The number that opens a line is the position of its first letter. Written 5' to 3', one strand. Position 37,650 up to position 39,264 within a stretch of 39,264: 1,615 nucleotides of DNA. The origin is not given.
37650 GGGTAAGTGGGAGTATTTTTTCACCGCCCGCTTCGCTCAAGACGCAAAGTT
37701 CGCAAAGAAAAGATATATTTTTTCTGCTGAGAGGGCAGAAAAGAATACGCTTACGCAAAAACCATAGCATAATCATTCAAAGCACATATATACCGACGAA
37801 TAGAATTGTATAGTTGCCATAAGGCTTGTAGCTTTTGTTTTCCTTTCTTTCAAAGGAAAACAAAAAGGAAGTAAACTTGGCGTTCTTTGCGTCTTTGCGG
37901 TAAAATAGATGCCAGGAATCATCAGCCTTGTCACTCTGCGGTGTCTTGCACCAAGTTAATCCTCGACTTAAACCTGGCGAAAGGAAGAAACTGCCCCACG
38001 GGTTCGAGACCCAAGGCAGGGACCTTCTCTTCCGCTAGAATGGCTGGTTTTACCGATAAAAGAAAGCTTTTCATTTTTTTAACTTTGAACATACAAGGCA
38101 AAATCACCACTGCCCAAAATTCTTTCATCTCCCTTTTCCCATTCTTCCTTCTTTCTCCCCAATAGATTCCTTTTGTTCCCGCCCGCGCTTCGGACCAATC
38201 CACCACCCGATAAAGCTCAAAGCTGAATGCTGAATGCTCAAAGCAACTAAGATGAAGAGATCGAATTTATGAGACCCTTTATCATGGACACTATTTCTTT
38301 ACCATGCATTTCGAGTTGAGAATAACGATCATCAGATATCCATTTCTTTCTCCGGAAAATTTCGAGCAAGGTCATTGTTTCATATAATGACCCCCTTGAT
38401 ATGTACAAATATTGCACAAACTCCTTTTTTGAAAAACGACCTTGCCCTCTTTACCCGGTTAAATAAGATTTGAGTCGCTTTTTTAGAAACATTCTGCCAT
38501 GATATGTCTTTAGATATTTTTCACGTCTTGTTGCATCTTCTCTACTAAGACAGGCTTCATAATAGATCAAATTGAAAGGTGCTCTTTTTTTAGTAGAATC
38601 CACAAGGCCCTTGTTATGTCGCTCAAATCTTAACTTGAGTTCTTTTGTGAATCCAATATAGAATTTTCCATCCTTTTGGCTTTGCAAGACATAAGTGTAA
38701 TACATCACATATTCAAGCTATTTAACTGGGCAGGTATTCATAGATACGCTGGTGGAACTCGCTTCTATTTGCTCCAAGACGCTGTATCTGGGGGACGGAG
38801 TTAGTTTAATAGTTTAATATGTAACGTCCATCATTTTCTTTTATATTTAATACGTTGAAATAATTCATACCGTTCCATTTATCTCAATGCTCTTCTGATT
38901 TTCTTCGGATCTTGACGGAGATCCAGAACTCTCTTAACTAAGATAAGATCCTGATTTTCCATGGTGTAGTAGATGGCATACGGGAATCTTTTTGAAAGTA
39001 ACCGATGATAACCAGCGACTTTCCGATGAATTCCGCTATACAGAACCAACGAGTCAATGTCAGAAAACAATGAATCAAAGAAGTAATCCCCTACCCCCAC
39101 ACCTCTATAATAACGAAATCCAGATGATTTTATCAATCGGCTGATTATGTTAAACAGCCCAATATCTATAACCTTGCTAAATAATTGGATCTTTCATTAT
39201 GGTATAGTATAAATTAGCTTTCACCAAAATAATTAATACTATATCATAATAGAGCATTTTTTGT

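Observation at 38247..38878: Minimal GIY-YIG nuclease gene inserted into the conserved core of a four-helix-bundle gene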

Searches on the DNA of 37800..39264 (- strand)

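Call 18: search_rna_families(source=window, start=37800, end=39264, threshold=evalue, max_evalue=10)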
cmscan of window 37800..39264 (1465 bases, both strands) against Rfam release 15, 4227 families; matches with E-value up to 10: 7.
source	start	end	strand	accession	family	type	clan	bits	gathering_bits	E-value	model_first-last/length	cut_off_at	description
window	37800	37866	-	RF03019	RT-16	Gene; sRNA;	-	25.4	50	0.32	1-65/158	3'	RT-16 RNA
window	37833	37865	-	RF03734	mir-4773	Gene; miRNA;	-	17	100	8.7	22-57/78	no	mir-4773 microRNA precursor family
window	37833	37865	+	RF03734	mir-4773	Gene; miRNA;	-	17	100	8.9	22-57/78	no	mir-4773 microRNA precursor family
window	37831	37866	-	RF03323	mir-3613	Gene; miRNA;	-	15.8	91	5.9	22-65/86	no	mir-3613 microRNA precursor family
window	37833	37865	+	RF03323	mir-3613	Gene; miRNA;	-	15.7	91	6.2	27-59/86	no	mir-3613 microRNA precursor family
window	38318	38352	+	RF01647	ceN61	Gene; snRNA; snoRNA; CD-box;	-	14.7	60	8.8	1-72/72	no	Caenorhabditis snoRNA ceN61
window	39119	39150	+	RF01145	sR14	Gene; snRNA; snoRNA; CD-box;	-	10.9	38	7.1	1-54/54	no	Small nucleolar RNA sR14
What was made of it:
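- On Group I intron carrying a homing endonuclease gene: No Rfam match at E≤10 in 37800-39264 (call 18).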

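Call 59: search_rna_families(sources=[L143, L178, L195, L053], threshold=gathering)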
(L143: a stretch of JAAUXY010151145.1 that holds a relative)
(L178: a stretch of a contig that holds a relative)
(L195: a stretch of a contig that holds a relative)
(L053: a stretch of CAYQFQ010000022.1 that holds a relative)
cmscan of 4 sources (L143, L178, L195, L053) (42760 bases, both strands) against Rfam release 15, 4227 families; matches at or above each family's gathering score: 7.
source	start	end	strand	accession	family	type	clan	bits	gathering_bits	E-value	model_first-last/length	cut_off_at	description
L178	957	3992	+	RF02541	LSU_rRNA_bacteria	Gene; rRNA;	CL00112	2479.5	50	0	1-2925/2925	no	Bacterial large subunit ribosomal RNA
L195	9940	12679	+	RF00177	SSU_rRNA_bacteria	Gene; rRNA;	CL00111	1230.7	50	0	1-1533/1533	no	Bacterial small subunit ribosomal RNA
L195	13459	13532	+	RF00005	tRNA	Gene; tRNA;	CL00001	75.9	29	4.9e-15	1-71/71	no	tRNA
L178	4098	4212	+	RF00001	5S_rRNA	Gene; rRNA;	CL00113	75.3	38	2.7e-14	1-120/120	no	5S ribosomal RNA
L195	9565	9636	+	RF00005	tRNA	Gene; tRNA;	CL00001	70.3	29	1.8e-13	1-71/71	no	tRNA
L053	2259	2329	+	RF00005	tRNA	Gene; tRNA;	CL00001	60.4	29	9.4e-11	1-71/71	no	tRNA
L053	1056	1139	+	RF00005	tRNA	Gene; tRNA;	CL00001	54.2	29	4.8e-09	1-71/71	no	tRNA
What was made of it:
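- On rRNA intervening sequence: The mini-elements in L143, L178 and L195 lie outside the rRNA genes (call 59).
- The mini-elements checked lie outside rRNA genes (call 59).
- Tried and rejected: rRNA IVS context: the mini-elements in the three rRNA-bearing loci lie outside the rRNA genes (call 59).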

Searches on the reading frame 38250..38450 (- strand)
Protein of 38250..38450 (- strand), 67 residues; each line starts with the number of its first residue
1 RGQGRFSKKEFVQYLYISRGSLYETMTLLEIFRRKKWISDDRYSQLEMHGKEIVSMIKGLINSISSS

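Call 7: search_protein_families(library=pfam, max_evalue=1, proteins=[window:38250-38450:-])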
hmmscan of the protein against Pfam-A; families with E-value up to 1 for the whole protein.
seq(67 aa): 1 family
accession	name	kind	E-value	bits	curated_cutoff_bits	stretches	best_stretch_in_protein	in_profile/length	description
PF05635.17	23S_rRNA_IVP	-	1.6e-12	48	33.8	1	2-59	49-106/106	23S rRNA-intervening sequence protein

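Call 8: search_protein_families(library=ncbifam, max_evalue=1, proteins=[window:38250-38450:-])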
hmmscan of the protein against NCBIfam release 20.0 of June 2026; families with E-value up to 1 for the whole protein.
seq(67 aa): 4 families
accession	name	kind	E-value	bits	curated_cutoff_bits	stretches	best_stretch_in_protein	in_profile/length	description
TIGR02436.1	TIGR02436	subfamily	1.7e-14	53.9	24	1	2-64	45-108/109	four helix bundle protein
NF008911.0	PRK12275.1-2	subfamily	4.9e-10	39.9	137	1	2-65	53-116/118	hypothetical protein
NF008912.0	PRK12275.1-6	subfamily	7.7e-08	32.4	124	1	2-65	49-112/117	hypothetical protein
NF001055.0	PRK00117.2-5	equivalog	0.11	12.5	129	1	23-51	40-68/157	recombination regulator RecX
